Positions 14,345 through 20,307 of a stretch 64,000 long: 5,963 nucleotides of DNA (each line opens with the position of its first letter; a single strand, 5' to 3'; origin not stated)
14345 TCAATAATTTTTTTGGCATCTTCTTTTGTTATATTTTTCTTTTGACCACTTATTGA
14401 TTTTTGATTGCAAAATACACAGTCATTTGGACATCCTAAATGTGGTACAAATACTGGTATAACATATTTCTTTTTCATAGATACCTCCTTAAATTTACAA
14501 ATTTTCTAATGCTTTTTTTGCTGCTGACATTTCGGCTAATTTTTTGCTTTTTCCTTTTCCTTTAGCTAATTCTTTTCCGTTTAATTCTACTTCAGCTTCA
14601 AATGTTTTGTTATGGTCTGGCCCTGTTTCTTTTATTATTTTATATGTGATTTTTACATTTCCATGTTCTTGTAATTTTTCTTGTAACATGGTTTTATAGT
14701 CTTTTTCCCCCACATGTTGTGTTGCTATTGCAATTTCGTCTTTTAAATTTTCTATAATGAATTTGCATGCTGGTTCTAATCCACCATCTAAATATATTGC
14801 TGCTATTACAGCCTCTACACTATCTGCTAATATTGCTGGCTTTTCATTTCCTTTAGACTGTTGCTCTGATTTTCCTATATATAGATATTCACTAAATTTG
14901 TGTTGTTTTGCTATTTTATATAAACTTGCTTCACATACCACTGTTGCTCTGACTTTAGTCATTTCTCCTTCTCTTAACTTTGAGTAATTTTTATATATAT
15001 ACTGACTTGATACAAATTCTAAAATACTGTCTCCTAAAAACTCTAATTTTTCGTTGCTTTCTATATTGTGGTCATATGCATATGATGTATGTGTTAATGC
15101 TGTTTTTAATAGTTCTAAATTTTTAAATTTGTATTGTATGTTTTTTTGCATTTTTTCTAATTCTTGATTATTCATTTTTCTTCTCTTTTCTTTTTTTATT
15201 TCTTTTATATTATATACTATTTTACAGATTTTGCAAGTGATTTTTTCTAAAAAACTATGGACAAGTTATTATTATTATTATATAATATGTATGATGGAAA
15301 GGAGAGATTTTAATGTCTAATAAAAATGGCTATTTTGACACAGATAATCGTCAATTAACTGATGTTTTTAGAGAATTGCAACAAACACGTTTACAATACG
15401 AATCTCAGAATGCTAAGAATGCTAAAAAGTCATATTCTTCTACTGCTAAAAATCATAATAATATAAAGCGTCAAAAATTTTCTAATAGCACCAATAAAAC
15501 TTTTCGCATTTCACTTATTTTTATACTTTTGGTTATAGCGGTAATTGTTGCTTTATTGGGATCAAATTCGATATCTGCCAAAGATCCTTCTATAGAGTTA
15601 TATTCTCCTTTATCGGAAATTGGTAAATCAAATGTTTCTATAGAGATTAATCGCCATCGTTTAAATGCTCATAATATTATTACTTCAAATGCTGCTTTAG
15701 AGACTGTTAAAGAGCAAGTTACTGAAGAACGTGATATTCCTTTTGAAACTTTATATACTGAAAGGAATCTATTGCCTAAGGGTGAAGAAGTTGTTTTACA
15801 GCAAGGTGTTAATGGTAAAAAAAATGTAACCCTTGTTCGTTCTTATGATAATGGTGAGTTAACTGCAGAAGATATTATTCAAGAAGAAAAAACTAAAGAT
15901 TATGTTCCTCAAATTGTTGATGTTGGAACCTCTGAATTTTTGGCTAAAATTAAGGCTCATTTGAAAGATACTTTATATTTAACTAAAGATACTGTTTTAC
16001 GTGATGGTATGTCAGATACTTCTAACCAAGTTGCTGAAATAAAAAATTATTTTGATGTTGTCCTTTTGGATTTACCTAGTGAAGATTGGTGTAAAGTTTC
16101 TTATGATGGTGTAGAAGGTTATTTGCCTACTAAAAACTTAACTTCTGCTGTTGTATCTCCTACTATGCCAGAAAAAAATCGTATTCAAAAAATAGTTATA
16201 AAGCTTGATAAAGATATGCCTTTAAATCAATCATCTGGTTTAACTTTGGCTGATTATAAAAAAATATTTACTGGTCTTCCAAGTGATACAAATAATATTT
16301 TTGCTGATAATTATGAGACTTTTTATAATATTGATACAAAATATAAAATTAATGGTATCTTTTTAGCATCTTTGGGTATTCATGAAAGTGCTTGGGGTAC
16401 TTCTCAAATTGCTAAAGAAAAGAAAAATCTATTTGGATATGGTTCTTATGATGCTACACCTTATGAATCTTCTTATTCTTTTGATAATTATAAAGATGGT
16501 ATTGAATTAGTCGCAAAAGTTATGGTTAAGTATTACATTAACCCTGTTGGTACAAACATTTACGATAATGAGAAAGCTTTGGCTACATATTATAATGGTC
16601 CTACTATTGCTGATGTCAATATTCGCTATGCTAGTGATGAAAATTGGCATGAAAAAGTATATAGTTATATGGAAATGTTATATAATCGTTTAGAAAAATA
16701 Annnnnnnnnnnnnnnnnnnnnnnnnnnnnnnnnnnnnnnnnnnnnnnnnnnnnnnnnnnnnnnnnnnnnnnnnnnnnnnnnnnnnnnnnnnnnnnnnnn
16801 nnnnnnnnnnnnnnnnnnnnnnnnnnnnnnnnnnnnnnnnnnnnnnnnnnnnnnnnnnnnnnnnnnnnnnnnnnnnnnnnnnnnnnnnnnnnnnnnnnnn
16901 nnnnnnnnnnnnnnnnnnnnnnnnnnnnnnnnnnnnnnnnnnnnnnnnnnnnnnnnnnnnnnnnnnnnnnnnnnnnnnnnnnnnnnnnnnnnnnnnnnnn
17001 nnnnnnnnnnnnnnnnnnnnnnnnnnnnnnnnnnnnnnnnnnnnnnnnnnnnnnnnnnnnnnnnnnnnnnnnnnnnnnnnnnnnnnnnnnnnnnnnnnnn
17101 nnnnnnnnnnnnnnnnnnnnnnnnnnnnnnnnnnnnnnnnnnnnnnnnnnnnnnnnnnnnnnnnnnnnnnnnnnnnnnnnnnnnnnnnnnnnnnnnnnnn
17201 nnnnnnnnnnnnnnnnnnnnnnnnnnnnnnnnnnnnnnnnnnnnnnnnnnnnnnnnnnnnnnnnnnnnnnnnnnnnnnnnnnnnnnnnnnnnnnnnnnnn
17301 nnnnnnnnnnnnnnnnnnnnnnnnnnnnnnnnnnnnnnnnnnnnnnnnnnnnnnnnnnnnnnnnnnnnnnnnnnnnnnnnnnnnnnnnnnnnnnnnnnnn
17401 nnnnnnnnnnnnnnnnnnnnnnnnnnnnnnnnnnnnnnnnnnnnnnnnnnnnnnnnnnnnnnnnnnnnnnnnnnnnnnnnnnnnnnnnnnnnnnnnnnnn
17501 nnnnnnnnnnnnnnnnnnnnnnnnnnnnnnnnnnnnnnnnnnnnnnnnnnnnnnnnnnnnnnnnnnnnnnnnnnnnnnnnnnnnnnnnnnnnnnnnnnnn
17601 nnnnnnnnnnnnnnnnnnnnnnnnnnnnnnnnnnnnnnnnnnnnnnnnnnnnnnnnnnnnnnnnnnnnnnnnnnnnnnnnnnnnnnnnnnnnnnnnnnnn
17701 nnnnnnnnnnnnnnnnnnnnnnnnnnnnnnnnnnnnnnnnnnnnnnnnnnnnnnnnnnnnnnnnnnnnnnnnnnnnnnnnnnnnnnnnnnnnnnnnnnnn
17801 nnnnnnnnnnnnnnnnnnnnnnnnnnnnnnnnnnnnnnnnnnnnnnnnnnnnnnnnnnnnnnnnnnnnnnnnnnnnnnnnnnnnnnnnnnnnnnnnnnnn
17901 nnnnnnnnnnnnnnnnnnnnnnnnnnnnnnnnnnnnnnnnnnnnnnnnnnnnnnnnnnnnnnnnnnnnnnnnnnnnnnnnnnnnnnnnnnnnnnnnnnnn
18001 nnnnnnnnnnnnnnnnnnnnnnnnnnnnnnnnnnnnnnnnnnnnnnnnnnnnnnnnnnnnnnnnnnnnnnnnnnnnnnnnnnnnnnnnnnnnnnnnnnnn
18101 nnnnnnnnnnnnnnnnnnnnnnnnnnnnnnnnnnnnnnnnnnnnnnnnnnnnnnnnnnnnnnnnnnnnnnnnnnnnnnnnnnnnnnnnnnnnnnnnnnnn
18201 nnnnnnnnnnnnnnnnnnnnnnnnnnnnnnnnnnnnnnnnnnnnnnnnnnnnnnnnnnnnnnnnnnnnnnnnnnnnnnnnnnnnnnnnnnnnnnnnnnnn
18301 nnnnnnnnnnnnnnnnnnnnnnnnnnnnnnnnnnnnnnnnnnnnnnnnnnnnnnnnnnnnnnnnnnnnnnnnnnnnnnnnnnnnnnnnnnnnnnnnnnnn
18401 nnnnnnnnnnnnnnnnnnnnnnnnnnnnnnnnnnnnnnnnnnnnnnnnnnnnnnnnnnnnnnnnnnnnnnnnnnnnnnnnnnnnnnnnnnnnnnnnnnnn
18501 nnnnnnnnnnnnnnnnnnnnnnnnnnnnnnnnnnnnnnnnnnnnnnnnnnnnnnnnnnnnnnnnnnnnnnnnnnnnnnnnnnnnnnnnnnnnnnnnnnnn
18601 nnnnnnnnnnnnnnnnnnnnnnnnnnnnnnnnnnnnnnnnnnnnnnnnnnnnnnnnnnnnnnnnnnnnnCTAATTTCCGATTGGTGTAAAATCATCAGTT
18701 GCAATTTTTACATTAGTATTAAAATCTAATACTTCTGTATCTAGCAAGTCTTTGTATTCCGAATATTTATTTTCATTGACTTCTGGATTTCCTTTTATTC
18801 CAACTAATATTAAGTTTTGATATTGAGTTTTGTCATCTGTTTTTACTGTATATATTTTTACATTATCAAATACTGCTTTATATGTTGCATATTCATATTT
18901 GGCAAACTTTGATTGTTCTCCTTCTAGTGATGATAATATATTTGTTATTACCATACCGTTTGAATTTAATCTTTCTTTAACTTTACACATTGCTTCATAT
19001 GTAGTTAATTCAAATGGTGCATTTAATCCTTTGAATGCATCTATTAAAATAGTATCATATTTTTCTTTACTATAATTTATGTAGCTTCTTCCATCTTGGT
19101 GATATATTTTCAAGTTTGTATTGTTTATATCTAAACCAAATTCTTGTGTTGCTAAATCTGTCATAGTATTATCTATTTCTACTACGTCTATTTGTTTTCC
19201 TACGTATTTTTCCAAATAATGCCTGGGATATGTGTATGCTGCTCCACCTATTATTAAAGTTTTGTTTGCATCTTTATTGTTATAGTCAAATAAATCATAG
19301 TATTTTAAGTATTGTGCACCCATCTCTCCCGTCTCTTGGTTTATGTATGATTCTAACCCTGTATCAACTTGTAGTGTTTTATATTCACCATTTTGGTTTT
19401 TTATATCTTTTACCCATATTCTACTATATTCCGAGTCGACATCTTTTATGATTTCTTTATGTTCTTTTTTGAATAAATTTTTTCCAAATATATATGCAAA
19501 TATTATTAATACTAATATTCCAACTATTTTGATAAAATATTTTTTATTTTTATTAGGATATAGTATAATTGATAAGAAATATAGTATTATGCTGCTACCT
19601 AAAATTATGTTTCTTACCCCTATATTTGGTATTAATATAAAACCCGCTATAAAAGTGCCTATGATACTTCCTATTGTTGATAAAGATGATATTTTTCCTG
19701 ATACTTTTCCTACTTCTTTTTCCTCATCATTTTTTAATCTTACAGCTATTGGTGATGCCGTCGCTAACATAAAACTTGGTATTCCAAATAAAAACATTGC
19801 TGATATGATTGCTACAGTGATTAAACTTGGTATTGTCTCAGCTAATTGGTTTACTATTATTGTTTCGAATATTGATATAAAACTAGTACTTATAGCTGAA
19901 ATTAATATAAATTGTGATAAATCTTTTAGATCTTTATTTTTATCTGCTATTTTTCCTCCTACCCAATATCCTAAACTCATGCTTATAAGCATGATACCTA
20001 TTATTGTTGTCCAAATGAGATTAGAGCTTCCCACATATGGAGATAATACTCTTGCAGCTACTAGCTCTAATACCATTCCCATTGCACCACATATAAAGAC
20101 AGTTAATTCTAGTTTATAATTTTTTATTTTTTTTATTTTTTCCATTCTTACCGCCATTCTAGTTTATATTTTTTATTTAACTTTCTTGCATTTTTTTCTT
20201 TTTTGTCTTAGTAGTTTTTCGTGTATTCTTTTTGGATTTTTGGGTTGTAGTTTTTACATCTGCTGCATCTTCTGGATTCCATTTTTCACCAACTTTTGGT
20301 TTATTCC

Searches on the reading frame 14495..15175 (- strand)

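Call 15: search_protein_families(library=pfam, proteins=[window:14495-15175:-], max_evalue=0.01)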
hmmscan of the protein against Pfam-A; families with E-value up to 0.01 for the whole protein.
window:14495-15175:- (226 aa): 5 families
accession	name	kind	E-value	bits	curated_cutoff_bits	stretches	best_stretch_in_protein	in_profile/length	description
PF14622.11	Ribonucleas_3_3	-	1.4e-39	135.7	35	1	21-145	3-125/128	Ribonuclease-III-like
PF00636.31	Ribonuclease_3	-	5.1e-24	85.4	27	1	42-132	1-102/102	Ribonuclease III domain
PF00035.32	dsrm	-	8.6e-20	71.5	23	1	160-226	1-66/66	Double-stranded RNA binding motif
PF24995.1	DSRM_2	-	0.00062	20.6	27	1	182-226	34-77/79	dsRNA binding domain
PF22935.1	RM44_endonuclase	-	0.0031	18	27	1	14-126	14-138/139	Large ribosomal subunit protein mL44, endonuclease domain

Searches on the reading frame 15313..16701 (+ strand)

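Call 15: search_protein_families(library=pfam, proteins=[window:15313-16701:+], max_evalue=0.01)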
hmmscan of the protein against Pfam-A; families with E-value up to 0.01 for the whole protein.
window:15313-16701:+ (462 aa): 3 families
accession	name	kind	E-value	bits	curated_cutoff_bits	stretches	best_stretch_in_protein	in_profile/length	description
PF07501.17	G5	-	7.7e-17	61.8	23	1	133-206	1-74/75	G5 domain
PF01832.25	Glucosaminidase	-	2.3e-12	48.1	30.2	1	336-457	3-122/123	Mannosyl-glycoprotein endo-beta-N-acetylglucosaminidase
PF08239.17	SH3_3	-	0.0061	17.2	27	0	243-276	19-53/54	Bacterial SH3 domain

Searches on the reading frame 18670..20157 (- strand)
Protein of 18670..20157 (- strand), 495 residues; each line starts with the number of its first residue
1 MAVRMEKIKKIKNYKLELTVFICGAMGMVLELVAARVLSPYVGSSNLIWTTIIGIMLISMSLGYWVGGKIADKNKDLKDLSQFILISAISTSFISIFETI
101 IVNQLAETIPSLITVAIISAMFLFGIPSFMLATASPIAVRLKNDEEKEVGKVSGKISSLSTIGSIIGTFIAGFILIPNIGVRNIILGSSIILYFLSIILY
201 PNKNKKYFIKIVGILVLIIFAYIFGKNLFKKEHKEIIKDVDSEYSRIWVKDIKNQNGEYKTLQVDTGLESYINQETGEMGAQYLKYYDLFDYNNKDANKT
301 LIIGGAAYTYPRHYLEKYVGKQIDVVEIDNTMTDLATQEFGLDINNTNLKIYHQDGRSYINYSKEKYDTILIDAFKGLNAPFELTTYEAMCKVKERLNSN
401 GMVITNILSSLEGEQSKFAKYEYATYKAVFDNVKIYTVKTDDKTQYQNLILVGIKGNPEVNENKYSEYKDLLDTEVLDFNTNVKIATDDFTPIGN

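Call 15: search_protein_families(library=pfam, proteins=[window:18670-20157:-], max_evalue=0.01)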
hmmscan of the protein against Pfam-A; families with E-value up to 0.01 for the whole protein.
window:18670-20157:- (495 aa): 2 families
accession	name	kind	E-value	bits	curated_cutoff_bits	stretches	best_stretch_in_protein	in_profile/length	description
PF01564.23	Spermine_synth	-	1.6e-08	34.7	22.9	1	295-440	17-163/186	Spermine/spermidine synthase domain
PF05430.17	Methyltransf_30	-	0.0028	18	22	1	337-405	21-88/124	S-adenosyl-L-methionine-dependent methyltransferase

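Call 81: find_encoding_contigs(protein=window:18670-20157:-, flank=1000, max_places=4)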
Protein window:18670-20157:- (495 aa): 1 contig read that carries it; 1 place shown.
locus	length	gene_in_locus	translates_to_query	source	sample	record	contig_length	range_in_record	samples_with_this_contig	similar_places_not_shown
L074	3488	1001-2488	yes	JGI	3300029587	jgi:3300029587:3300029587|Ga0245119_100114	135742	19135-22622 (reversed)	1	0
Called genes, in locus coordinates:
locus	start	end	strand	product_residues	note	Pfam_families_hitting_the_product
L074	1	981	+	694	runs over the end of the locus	PF01751:Toprim, PF01131:Topoisom_bac, PF01396:Zn_ribbon_Top1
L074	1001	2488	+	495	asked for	PF01564:Spermine_synth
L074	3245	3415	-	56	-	-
